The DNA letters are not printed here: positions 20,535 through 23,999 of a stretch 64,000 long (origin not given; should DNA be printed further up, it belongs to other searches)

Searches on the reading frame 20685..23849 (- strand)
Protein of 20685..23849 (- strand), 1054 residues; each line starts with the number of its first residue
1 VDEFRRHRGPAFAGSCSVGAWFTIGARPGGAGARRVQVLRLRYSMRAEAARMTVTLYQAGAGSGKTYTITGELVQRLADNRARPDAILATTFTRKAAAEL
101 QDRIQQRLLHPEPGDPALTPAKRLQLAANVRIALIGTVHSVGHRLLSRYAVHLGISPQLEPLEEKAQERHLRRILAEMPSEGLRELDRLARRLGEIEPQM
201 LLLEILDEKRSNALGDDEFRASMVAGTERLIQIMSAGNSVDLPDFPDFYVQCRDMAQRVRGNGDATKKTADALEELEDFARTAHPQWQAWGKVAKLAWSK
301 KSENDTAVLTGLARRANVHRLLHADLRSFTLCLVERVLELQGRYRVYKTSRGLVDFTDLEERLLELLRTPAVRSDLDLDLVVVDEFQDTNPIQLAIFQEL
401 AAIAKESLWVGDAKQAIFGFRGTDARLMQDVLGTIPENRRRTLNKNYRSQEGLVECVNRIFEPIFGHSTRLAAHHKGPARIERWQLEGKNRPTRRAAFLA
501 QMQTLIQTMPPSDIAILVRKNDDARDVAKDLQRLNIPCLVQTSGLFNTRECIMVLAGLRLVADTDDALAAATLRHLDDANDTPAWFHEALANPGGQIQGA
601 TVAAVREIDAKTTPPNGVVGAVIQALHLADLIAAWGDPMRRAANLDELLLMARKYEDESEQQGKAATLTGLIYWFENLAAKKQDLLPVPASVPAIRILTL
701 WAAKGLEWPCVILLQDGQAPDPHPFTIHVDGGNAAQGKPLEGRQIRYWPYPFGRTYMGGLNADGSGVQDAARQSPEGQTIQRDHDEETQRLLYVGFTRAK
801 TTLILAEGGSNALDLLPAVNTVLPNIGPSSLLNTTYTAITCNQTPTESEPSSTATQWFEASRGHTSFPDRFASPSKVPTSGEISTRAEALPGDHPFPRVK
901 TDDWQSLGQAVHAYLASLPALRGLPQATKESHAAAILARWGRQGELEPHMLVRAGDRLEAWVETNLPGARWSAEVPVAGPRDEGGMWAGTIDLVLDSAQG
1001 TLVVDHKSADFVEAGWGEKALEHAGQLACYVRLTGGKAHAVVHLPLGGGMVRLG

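Call 3: search_protein_families(library=pfam, proteins=[window:20685-23849:-])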
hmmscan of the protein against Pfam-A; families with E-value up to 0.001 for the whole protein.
window:20685-23849:- (1054 aa): 5 families
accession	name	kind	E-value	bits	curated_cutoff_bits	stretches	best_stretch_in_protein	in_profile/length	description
PF00580.27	UvrD-helicase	-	7.5e-46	157.4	23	1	54-430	15-265/271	UvrD/REP helicase N-terminal domain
PF13361.12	UvrD_C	-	3.4e-29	102.8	25.6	2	442-570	2-131/350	UvrD-like helicase C-terminal domain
PF13245.12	AAA_19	-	2.2e-15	57.4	25.1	1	49-420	8-133/134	AAA domain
PF13538.12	UvrD_C_2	-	2e-09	37.6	27.4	1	781-805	27-51/52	UvrD-like helicase C-terminal domain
PF13604.12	AAA_30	-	0.00087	19.5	27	0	51-104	17-66/191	AAA domain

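Call 4: search_protein_families(library=padloc, proteins=[window:20685-23849:-])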
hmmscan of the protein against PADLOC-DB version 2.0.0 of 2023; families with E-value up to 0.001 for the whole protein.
window:20685-23849:- (1054 aa): 44 families (the best 25 are shown)
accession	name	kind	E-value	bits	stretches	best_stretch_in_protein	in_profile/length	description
PDLC00117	GajB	-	5.6e-36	122.2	2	335-714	173-534/604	UrvD helicase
PDLC03802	RTasHel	-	3e-30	103.7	2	339-563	151-361/675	DRT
PDLC00123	GajB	-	3.2e-27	93.3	2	381-532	180-326/540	UrvD helicase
PDLC00132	GajB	-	1.8e-26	91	2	379-589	216-432/625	UrvD helicase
PDLC00130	GajB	-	2.3e-25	86.9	1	349-539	174-364/589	UrvD helicase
PDLC00114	GajB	-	2.4e-24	83.9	2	55-243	23-192/635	UrvD helicase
PDLC00127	GajB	-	1.5e-23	81.2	2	339-457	160-285/594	UrvD helicase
PDLC00103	GajB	-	4.8e-23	79.9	1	379-714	213-540/612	UrvD helicase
PDLC00129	GajB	-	8e-22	75.6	1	378-463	227-311/594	UrvD helicase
PDLC00122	GajB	-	1.4e-21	75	2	382-533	167-307/502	UrvD helicase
PDLC00112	GajB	-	1.5e-21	74.7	1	349-457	177-291/581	UrvD helicase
PDLC00107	GajB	-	4.6e-20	69.8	2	380-539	218-374/587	UrvD helicase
PDLC00134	GajB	-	1.8e-18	64.9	2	375-524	208-361/431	UrvD helicase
PDLC00136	GajB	-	7.5e-18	62.7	1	381-450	210-278/570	UrvD helicase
PDLC00121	GajB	-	4.7e-17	59.7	1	378-552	203-374/565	UrvD helicase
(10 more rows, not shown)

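Call 44: search_protein_families(library=ncbifam, proteins=[window:20685-23849:-], max_evalue=0.00001)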
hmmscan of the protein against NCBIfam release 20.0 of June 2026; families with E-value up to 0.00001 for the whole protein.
window:20685-23849:- (1054 aa): 15 families
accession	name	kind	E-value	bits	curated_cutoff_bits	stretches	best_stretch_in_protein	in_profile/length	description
TIGR02784.1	addA_alphas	equivalog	5.7e-47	160.7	860.75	3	135-496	112-537/1138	double-strand break repair helicase AddA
TIGR01073.1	pcrA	equivalog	1.7e-46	159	911.2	2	354-569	183-403/725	DNA helicase PcrA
TIGR00609.1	recB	equivalog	2.8e-44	151.6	696.05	2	336-462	325-456/1175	exodeoxyribonuclease V subunit beta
TIGR02785.1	addA_Gpos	equivalog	8.4e-43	146.4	707.65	2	320-466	325-485/1234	helicase-exonuclease AddAB subunit AddA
TIGR01075.1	uvrD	equivalog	1.5e-42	145.8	1144.45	2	336-569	164-401/715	DNA helicase II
NF008743.0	PRK11773.1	equivalog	2e-42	145.5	965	2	342-567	175-404/720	DNA helicase II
NF010485.0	PRK13909.1-2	equivalog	1.3e-38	132.9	650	1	57-552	8-515/909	RecB-like helicase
TIGR01074.1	rep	equivalog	6.1e-36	123.9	951.45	2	344-569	170-400/668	DNA helicase Rep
NF010487.0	PRK13909.1-4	equivalog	5.8e-27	94.3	759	2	354-548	298-512/924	RecB-like helicase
NF008128.0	PRK10876.1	equivalog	1.9e-21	75.5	1697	1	273-462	267-462/1181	exodeoxyribonuclease V subunit beta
NF008172.0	PRK10919.1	equivalog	8.9e-21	73.7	1168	1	342-569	169-401/673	DNA helicase Rep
NF008276.0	PRK11054.1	equivalog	2.9e-18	65.7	543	2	55-108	212-265/684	DNA helicase IV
NF010486.0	PRK13909.1-3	equivalog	3.7e-17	61.7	1109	1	373-552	326-524/921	RecB-like helicase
NF010484.0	PRK13909.1-1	equivalog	8.3e-13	47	1074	0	375-533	342-517/945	RecB-like helicase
NF041464.1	HelD_BACSU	equivalog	1.4e-07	29.9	419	1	375-547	544-710/779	RNA polymerase recycling motor HelD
